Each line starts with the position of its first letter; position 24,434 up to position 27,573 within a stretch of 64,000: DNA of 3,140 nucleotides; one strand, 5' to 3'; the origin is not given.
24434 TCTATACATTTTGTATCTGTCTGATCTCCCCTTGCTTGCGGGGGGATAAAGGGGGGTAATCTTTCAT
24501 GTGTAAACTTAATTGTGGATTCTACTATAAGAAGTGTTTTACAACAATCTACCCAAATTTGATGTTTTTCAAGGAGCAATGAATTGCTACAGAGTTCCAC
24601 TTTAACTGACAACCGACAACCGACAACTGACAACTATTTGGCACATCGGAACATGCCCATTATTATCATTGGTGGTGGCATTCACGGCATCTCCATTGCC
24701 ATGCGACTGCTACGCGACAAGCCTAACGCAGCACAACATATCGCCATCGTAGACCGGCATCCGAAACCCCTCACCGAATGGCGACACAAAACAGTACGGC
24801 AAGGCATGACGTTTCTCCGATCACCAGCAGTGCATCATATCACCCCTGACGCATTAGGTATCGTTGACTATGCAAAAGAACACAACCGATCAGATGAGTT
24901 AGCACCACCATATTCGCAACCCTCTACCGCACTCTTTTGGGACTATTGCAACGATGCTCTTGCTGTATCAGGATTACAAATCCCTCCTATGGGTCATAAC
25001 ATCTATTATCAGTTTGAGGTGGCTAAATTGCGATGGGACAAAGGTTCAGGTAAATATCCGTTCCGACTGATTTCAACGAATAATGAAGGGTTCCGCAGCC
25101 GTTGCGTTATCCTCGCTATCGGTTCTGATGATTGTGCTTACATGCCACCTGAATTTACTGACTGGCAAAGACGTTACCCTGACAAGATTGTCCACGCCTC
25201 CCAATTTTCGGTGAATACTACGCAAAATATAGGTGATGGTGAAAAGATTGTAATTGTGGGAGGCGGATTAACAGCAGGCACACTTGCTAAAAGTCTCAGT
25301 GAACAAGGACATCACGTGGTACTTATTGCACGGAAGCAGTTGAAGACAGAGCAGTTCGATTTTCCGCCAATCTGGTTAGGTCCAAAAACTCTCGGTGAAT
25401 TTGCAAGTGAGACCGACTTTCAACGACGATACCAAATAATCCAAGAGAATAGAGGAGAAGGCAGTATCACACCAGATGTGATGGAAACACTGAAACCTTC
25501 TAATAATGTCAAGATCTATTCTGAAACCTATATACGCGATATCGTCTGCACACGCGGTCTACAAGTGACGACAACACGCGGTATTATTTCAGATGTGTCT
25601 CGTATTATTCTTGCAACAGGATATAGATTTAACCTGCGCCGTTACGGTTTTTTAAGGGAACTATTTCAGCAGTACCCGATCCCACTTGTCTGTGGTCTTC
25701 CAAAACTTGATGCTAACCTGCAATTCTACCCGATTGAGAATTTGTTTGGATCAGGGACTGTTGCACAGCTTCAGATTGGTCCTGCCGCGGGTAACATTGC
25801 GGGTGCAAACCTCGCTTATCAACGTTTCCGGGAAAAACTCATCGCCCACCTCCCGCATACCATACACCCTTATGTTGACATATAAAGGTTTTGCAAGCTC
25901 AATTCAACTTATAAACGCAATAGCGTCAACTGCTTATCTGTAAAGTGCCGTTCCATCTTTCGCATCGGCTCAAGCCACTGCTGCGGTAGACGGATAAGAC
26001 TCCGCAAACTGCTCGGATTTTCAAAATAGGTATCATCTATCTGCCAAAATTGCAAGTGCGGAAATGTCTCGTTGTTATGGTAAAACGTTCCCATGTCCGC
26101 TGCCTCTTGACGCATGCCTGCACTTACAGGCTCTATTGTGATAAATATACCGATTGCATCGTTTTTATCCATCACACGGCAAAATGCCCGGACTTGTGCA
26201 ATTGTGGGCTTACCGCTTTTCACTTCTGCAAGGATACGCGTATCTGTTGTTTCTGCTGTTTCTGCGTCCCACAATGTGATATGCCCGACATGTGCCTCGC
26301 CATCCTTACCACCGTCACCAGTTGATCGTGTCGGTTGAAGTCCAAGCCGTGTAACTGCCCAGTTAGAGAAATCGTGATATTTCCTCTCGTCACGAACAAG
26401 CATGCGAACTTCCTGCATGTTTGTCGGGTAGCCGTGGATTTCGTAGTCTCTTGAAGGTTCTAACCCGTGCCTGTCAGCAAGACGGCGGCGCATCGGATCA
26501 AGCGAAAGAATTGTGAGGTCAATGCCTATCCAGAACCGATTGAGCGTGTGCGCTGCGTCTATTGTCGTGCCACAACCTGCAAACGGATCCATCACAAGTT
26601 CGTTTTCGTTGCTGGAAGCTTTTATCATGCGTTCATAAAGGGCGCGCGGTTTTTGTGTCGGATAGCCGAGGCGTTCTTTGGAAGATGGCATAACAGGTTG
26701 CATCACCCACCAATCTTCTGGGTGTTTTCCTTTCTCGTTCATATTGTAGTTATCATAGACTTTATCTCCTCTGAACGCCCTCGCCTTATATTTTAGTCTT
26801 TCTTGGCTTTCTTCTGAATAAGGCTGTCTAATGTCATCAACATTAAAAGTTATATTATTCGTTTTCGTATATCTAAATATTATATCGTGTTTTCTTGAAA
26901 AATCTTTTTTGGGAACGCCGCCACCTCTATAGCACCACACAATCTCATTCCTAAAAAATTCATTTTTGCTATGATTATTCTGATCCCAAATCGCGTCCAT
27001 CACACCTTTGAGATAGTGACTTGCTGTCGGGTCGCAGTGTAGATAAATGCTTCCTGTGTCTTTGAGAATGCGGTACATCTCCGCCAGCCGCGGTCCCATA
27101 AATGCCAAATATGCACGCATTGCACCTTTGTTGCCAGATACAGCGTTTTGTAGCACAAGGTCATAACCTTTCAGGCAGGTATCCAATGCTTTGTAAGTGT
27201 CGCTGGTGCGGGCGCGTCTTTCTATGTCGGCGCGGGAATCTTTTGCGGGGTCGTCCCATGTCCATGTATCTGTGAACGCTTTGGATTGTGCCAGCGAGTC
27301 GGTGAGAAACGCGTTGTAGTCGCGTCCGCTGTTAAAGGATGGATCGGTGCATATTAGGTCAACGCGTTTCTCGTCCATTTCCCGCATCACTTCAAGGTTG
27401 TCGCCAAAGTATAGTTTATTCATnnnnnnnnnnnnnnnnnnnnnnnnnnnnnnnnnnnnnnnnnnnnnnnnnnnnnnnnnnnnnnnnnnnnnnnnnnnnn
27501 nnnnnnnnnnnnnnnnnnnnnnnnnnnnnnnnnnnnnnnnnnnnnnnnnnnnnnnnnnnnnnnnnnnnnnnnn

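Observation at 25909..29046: Candidate undescribed defence operon: ART-like protein + DUF6575-like protein + MTase-nuclease fusion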

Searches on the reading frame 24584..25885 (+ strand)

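Call 51: search_protein_families(library=pfam, proteins=[window:24584-25885:+], max_evalue=1)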
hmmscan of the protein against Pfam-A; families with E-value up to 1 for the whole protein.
window:24584-25885:+ (433 aa): 22 families
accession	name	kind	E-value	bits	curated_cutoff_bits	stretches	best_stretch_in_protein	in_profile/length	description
PF07992.20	Pyr_redox_2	-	6.6e-13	49.2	26.1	1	25-251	2-174/291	Pyridine nucleotide-disulphide oxidoreductase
PF13738.12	Pyr_redox_3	-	9e-12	45.3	30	2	27-276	1-221/305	Pyridine nucleotide-disulphide oxidoreductase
PF01266.30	DAO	-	1.5e-11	44.9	27.9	2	26-62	2-34/353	FAD dependent oxidoreductase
PF13454.12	NAD_binding_9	-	4.2e-11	43.5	21.8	1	27-180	1-153/155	FAD-NAD(P)-binding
PF13434.12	Lys_Orn_oxgnase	-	8.9e-11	41.9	21.3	1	138-332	110-298/339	L-lysine 6-monooxygenase/L-ornithine 5-monooxygenase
PF13450.12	NAD_binding_8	-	1.7e-07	31.8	21.9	2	224-248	1-25/68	NAD(P)-binding Rossmann-like domain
PF03807.23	F420_oxidored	-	2.7e-07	31.5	21.6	2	221-255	1-37/94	NADP oxidoreductase coenzyme F420-dependent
PF00070.33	Pyr_redox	-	1.1e-06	29.5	22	1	221-253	1-33/82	Pyridine nucleotide-disulphide oxidoreductase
PF02254.24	TrkA_N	-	2.8e-06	28.1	23.8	2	222-257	1-36/116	TrkA-N domain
PF13241.12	NAD_binding_7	-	0.00051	21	22.1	1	219-253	7-44/104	Putative NAD(P)-binding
PF02558.23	ApbA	-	0.00087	19.4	22.2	1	222-257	1-35/150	Ketopantoate reductase PanE/ApbA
PF05834.18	Lycopene_cycl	-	0.0013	18.4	23.4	1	26-64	2-38/380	Lycopene cyclase protein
PF01494.25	FAD_binding_3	-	0.0014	18.3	22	1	222-254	4-36/349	FAD binding domain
PF06690.17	HcgC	-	0.0042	17.1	31.4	0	218-305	42-120/248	FeGP cofactor biosynthesis protein, methyltransferase HcgC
PF01488.26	Shikimate_DH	-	0.0043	17.6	24.3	1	219-256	12-50/138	Shikimate / quinate 5-dehydrogenase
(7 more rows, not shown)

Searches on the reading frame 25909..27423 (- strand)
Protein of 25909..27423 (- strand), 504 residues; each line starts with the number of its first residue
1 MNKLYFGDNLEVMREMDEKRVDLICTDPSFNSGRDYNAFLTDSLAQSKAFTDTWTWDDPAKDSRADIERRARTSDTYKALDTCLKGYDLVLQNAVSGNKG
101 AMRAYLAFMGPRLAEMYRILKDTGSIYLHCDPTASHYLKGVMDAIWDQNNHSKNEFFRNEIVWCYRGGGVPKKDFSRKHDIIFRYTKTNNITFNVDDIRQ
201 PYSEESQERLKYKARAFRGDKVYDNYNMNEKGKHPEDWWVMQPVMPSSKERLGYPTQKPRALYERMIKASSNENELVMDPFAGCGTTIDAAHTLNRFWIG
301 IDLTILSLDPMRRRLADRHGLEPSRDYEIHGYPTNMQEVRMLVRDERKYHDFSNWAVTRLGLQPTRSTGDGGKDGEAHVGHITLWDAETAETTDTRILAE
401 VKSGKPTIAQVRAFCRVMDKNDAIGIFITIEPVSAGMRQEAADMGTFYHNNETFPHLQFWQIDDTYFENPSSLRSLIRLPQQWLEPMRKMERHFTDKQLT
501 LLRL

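Call 3: search_protein_families(library=pfam, proteins=[window:25909-27423:-], max_evalue=1)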
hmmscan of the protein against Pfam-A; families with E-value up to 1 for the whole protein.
window:25909-27423:- (504 aa): 2 families
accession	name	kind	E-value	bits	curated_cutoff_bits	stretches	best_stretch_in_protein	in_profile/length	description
PF01555.25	N6_N4_Mtase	-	2.4e-47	162.2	26.7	1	21-303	1-211/221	DNA methylase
PF22722.2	NA-iREase1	-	0.0022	18.4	27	1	388-445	34-92/106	NACHT-associated inactive Restriction Endonuclease 1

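Call 4: search_protein_families(library=padloc, proteins=[window:25909-27423:-], max_evalue=1)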
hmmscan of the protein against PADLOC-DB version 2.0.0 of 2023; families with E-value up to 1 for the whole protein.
window:25909-27423:- (504 aa): 66 families (the best 25 are shown)
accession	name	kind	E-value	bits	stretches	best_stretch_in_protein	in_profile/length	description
PDLC03300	MTase_II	-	1e-47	160.7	1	7-324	17-285/302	Type II methyltransferase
PDLC03339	MTase_II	-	5.5e-47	158.4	2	102-315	57-271/399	Type II methyltransferase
PDLC03299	MTase_II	-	1.8e-43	147.2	2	98-315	55-257/296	Type II methyltransferase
PDLC03633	MTase_III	-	6.5e-39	132.1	1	62-352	110-385/616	Type III methyltransferase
PDLC03371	MTase_II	-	5.2e-37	125.8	1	2-305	11-242/260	Type II methyltransferase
PDLC03354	MTase_II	-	9.7e-34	115.1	2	226-329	298-396/425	Type II methyltransferase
PDLC03230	MTase_II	-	2.1e-26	91.1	2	99-303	73-270/360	Type II methyltransferase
PDLC03320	MTase_II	-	1e-25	88.5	2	104-315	78-274/289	Type II methyltransferase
PDLC03636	MTase_III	-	9.9e-25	85.3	3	231-304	311-394/575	Type III methyltransferase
PDLC03327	MTase_II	-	4.2e-24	83.4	1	104-303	80-272/319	Type II methyltransferase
PDLC03635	MTase_III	-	1.1e-23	81.8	2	104-210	267-370/708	Type III methyltransferase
PDLC03387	MTase_II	-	2e-23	81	3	158-304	143-264/289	Type II methyltransferase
PDLC03353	MTase_II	-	1.9e-21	74.8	1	1-305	9-240/260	Type II methyltransferase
PDLC03238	MTase_II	-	7e-21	72.7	2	98-305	164-355/428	Type II methyltransferase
PDLC03641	MTase_III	-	2e-20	70.9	3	99-234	178-304/657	Type III methyltransferase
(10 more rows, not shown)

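Call 5: search_protein_families(library=ncbifam, proteins=[window:25909-27423:-], max_evalue=1)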
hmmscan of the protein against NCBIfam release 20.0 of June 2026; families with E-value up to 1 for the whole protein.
window:25909-27423:- (504 aa): 3 families
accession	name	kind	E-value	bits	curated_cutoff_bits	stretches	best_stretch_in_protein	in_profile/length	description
NF008572.0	PRK11524.1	equivalog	2.8e-28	98.9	292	2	104-305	60-246/294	adenine-specific DNA-methyltransferase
NF050803.1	DnaMtaseCcrMCaul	equivalog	3.7e-17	62.3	830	2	249-318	181-250/350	adenine-specific DNA-methyltransferase CcrM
NF010253.0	PRK13699.1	subfamily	1e-11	45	244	2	254-305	144-195/226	DNA methyltransferase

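Call 49: search_solved_structures(query=window:25909-27423:-, max_evalue=1, show_alignments=0)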
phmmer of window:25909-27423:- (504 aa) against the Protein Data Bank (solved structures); distinct sequences matched with E-value up to 1: 19.
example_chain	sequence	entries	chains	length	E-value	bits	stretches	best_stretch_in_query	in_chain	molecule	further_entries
1eg2_A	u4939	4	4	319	1.1e-22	83.7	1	105-315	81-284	MODIFICATION METHYLASE RSRI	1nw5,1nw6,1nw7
1nw8_A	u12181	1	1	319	1.2e-22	83.6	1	105-315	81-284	MODIFICATION METHYLASE RSRI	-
1g60_A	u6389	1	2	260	5e-20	75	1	151-304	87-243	Adenine-specific Methyltransferase MboIIA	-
9c3u_A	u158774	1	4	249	2.6e-16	62.7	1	157-303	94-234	Methyltransferase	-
8urk_A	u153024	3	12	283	4.2e-16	62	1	157-303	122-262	Methyltransferase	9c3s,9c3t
6pbd_A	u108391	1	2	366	4.2e-11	45.5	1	252-323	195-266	Modification methylase CcrMI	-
5hfj_A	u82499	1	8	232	1.2e-10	44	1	229-303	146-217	Adenine specific DNA methyltransferase (DpnA)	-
5hek_A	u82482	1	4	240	1.2e-10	44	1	229-304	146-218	Adenine specific DNA methyltransferase (DpnA)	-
8s9m_A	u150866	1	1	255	5.8e-08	35.2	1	246-316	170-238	DNA cytosine-N4 methyltransferase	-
8s9n_A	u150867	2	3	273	7.3e-08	34.8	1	246-316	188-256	DNA cytosine-N4 methyltransferase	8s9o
4zcf_A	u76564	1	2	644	2.1e-06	30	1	96-189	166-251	Restriction endonuclease EcoP15I, modification subunit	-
6k0w_B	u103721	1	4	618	4.6e-05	25.6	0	99-191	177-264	Adenine specific DNA methyltransferase (Mod)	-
2zie_A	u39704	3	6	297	6e-05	25.2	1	252-305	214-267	Putative modification methylase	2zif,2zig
7dsu_A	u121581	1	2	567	0.00046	22.3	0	253-296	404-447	Mbo45V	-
1boo_A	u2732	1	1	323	0.011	17.7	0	254-303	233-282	PROTEIN (N-4 CYTOSINE-SPECIFIC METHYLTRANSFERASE PVU II)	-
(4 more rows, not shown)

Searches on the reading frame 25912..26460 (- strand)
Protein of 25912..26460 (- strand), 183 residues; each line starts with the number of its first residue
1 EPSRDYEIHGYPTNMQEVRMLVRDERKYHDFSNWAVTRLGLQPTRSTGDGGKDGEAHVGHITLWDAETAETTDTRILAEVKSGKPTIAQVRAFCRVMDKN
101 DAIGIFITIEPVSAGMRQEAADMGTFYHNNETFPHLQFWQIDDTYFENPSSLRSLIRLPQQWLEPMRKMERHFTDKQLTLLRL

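Call 51: search_protein_families(library=pfam, proteins=[window:25912-26460:-], max_evalue=1)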
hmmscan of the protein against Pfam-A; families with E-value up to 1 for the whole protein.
window:25912-26460:- (183 aa): 2 families
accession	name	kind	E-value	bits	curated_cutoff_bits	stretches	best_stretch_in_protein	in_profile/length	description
PF22722.2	NA-iREase1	-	0.00041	20.7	27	1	67-124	34-92/106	NACHT-associated inactive Restriction Endonuclease 1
PF04471.18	Mrr_cat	-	0.0087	16.6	21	1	42-122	23-99/115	Restriction endonuclease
